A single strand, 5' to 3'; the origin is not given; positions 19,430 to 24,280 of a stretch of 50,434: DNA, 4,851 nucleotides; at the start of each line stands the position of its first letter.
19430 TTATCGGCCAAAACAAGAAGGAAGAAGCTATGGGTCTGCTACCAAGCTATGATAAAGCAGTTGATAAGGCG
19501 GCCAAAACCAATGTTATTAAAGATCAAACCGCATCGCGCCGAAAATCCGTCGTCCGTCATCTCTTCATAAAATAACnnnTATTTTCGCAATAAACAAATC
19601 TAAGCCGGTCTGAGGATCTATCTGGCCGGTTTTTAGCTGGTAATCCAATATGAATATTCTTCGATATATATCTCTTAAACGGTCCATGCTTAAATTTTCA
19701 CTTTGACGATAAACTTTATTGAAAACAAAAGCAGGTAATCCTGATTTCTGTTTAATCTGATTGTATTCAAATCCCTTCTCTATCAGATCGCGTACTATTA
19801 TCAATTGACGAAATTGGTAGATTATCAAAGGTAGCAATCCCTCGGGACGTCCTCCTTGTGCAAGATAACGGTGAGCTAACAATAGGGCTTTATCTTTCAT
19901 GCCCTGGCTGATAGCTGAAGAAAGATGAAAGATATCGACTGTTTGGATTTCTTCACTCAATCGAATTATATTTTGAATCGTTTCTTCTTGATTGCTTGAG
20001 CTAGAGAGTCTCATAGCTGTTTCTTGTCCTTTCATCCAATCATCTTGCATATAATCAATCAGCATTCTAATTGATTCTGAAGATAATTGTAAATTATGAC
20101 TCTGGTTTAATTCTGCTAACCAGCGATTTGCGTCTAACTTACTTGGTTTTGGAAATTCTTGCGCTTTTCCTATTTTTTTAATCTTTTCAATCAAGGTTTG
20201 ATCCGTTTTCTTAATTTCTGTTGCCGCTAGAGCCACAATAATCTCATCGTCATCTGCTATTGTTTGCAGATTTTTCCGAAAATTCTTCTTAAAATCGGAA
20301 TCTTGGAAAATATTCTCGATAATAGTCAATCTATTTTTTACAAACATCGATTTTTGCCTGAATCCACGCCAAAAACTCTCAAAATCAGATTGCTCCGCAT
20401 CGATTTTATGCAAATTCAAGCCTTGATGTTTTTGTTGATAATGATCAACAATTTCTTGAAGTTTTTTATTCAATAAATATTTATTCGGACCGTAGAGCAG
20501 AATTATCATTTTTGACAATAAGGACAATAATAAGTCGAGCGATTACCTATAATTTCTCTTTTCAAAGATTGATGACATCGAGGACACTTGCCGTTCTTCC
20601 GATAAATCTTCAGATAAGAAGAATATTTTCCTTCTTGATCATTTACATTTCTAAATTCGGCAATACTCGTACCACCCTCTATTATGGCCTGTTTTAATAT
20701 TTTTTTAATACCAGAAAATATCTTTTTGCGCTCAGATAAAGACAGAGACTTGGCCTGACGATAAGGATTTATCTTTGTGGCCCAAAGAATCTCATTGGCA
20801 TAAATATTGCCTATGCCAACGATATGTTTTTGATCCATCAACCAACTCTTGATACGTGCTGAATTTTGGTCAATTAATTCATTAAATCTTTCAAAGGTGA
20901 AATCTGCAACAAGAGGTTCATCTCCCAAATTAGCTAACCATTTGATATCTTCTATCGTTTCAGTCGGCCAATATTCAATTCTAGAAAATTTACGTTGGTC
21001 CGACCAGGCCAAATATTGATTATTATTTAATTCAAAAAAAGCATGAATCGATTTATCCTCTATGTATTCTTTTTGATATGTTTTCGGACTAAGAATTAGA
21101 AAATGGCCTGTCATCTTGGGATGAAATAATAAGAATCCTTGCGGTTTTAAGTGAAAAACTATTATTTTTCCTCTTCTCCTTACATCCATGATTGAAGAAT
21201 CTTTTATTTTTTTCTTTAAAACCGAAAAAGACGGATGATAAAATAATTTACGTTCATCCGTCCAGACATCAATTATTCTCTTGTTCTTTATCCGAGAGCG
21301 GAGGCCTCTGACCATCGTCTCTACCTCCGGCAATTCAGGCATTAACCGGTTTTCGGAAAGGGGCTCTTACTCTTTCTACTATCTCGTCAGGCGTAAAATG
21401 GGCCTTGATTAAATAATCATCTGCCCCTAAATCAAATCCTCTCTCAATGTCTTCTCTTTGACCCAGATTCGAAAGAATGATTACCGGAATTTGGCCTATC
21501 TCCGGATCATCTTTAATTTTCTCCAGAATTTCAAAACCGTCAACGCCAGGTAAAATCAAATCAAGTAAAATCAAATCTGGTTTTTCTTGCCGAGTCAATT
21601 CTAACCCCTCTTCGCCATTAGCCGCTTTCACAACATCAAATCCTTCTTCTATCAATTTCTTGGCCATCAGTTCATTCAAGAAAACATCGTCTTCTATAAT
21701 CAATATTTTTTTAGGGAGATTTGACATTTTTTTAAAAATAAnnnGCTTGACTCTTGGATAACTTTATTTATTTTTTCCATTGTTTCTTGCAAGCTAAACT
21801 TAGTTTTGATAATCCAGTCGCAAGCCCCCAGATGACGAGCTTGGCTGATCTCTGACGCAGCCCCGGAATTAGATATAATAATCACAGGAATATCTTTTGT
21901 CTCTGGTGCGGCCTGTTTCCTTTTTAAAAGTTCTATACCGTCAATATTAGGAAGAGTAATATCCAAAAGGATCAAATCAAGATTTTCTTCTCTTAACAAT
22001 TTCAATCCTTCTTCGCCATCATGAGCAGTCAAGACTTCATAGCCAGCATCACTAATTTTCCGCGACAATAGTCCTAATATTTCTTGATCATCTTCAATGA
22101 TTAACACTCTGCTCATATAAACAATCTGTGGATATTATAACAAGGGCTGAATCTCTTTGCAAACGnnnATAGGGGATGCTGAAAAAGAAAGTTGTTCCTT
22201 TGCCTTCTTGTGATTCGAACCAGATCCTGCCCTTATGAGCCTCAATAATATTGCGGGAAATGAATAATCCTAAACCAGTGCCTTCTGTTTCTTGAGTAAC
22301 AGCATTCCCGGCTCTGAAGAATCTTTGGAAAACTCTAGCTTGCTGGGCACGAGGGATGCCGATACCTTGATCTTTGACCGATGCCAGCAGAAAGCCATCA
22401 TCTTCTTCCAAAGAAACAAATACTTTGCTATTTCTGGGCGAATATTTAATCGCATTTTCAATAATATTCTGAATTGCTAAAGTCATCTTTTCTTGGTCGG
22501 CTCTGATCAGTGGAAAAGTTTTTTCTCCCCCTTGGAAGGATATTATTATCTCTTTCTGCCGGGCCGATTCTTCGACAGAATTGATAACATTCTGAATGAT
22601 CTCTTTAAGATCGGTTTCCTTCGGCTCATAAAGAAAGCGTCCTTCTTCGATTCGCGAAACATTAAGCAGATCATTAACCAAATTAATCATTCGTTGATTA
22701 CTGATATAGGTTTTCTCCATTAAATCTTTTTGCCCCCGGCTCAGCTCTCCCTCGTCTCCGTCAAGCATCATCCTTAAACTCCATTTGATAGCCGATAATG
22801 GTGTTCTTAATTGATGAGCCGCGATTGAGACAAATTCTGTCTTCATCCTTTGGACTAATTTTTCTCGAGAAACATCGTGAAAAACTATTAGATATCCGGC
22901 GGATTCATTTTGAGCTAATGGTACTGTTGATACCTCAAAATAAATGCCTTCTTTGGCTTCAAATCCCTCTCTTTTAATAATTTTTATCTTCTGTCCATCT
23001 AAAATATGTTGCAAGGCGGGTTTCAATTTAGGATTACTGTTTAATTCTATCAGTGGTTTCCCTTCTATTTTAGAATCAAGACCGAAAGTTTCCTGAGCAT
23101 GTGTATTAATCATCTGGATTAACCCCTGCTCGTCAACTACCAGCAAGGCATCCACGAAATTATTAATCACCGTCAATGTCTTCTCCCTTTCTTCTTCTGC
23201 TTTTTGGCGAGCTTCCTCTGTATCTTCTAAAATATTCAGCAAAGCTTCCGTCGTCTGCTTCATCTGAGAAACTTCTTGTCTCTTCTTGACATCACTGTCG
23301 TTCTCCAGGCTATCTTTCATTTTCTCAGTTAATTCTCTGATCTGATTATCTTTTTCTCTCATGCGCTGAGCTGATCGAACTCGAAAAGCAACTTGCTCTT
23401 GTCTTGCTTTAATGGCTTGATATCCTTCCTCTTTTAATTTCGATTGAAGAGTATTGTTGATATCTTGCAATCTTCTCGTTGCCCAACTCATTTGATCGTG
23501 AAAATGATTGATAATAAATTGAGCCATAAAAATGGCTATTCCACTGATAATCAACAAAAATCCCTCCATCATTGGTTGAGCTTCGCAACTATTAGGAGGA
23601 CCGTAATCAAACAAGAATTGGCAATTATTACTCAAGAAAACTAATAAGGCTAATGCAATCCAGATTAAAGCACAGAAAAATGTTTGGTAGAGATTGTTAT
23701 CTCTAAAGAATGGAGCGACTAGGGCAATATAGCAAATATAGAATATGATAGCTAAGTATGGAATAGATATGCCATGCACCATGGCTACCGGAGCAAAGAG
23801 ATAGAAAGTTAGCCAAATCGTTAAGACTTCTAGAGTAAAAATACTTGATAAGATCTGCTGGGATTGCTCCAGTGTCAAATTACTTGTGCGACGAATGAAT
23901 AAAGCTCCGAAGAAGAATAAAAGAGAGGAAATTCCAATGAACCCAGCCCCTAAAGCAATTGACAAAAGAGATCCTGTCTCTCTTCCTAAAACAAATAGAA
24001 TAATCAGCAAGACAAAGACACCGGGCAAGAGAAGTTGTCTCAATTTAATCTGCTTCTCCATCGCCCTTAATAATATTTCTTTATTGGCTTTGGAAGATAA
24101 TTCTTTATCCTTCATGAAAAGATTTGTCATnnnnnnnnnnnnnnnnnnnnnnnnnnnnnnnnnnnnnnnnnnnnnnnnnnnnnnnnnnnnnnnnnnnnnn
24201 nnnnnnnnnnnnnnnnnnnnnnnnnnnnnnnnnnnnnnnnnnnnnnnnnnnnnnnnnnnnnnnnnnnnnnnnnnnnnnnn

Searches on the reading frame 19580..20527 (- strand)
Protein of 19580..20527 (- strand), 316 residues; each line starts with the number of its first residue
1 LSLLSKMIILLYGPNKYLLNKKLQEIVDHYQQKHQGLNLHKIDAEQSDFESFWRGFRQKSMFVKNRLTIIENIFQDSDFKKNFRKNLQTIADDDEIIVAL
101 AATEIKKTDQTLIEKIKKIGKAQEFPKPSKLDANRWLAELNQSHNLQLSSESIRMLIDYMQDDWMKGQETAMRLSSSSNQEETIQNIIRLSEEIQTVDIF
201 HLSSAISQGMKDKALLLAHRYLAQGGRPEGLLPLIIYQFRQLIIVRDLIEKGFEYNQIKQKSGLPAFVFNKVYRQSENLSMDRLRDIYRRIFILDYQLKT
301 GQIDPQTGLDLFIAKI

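Call 75: search_protein_families(library=pfam, proteins=[window:19580-20527:-], max_evalue=0.0001)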
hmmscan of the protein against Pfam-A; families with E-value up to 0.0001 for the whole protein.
window:19580-20527:- (316 aa): 2 families
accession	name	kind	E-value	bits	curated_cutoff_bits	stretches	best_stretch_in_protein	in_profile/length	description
PF21694.2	DNA_pol3_delta_C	-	2.3e-25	89.4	27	1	198-316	3-121/121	DNA polymerase III delta subunit, C-terminal domain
PF06144.19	DNA_pol3_delta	-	7.9e-05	23.1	21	1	10-118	2-116/124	DNA polymerase III, delta subunit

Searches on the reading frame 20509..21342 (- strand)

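Call 75: search_protein_families(library=pfam, proteins=[window:20509-21342:-], max_evalue=0.0001)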
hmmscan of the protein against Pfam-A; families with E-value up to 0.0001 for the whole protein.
window:20509-21342:- (278 aa): 4 families
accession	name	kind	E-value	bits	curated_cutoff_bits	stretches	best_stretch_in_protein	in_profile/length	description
PF06831.19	H2TH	-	6.8e-27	93.7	34.7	1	139-228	1-90/93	Formamidopyrimidine-DNA glycosylase H2TH domain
PF01149.29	Fapy_DNA_glyco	-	7.4e-27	94.8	25.5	1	1-122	1-117/117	Formamidopyrimidine-DNA glycosylase N-terminal domain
PF06827.20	zf-FPG_IleRS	-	2.6e-05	24.4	21.3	1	252-278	3-29/30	Zinc finger found in FPG and IleRS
PF05833.16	NFACT_N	-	2.6e-05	23.7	31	1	149-219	175-243/456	NFACT N-terminal and middle domains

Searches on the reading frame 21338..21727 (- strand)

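Call 75: search_protein_families(library=pfam, proteins=[window:21338-21727:-], max_evalue=0.0001)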
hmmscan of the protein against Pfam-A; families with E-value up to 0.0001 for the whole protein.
window:21338-21727:- (130 aa): 1 family
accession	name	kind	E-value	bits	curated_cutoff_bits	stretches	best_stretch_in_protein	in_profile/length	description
PF00072.30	Response_reg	-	1.8e-26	92.9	30.2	1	8-121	1-111/111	Response regulator receiver domain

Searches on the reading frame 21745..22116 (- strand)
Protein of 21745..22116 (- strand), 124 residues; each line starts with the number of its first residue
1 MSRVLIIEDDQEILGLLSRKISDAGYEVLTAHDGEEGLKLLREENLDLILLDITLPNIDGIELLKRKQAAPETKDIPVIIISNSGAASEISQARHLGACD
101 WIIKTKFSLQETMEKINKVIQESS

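Call 75: search_protein_families(library=pfam, proteins=[window:21745-22116:-], max_evalue=0.0001)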
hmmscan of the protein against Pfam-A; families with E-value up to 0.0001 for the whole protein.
window:21745-22116:- (124 aa): 1 family
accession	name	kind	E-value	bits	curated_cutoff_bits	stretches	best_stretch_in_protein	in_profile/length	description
PF00072.30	Response_reg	-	2.8e-23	82.7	30.2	1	4-115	1-109/111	Response regulator receiver domain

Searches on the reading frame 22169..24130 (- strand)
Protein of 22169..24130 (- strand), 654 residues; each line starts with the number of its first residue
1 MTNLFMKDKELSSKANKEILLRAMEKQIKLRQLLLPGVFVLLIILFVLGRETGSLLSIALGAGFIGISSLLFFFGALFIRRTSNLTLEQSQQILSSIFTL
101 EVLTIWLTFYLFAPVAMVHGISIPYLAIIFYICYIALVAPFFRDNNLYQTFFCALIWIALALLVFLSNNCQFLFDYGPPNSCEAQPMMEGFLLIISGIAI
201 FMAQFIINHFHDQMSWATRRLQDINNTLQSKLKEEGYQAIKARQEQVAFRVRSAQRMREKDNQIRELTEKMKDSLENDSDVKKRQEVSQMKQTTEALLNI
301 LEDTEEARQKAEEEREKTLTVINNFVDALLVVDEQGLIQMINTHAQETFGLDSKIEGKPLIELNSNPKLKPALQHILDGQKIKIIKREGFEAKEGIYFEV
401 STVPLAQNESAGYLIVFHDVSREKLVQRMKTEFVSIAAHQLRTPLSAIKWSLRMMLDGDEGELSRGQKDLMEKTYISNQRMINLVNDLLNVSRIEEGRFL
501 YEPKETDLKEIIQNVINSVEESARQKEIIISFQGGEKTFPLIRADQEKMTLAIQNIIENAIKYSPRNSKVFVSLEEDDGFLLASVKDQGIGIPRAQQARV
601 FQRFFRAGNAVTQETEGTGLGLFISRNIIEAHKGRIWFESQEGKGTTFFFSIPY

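Call 75: search_protein_families(library=pfam, proteins=[window:22169-24130:-], max_evalue=0.0001)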
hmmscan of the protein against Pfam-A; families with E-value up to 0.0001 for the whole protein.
window:22169-24130:- (654 aa): 5 families
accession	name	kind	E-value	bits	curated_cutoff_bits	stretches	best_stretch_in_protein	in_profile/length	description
PF02518.31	HATPase_c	-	6.8e-29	101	26.4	1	545-653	2-108/111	Histidine kinase-, DNA gyrase B-, and HSP90-like ATPase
PF00512.31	HisKA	-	1.9e-14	53.9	26.9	1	429-497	1-66/66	His Kinase A (phospho-acceptor) domain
PF00989.32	PAS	-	8.4e-07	29.4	22.6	1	320-420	5-113/113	PAS fold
PF08448.16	PAS_4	-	3.2e-06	27.8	23.1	1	323-424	2-109/110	PAS fold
PF13581.12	HATPase_c_2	-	3.7e-05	24.2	27.4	0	544-632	27-112/127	Histidine kinase-like ATPase domain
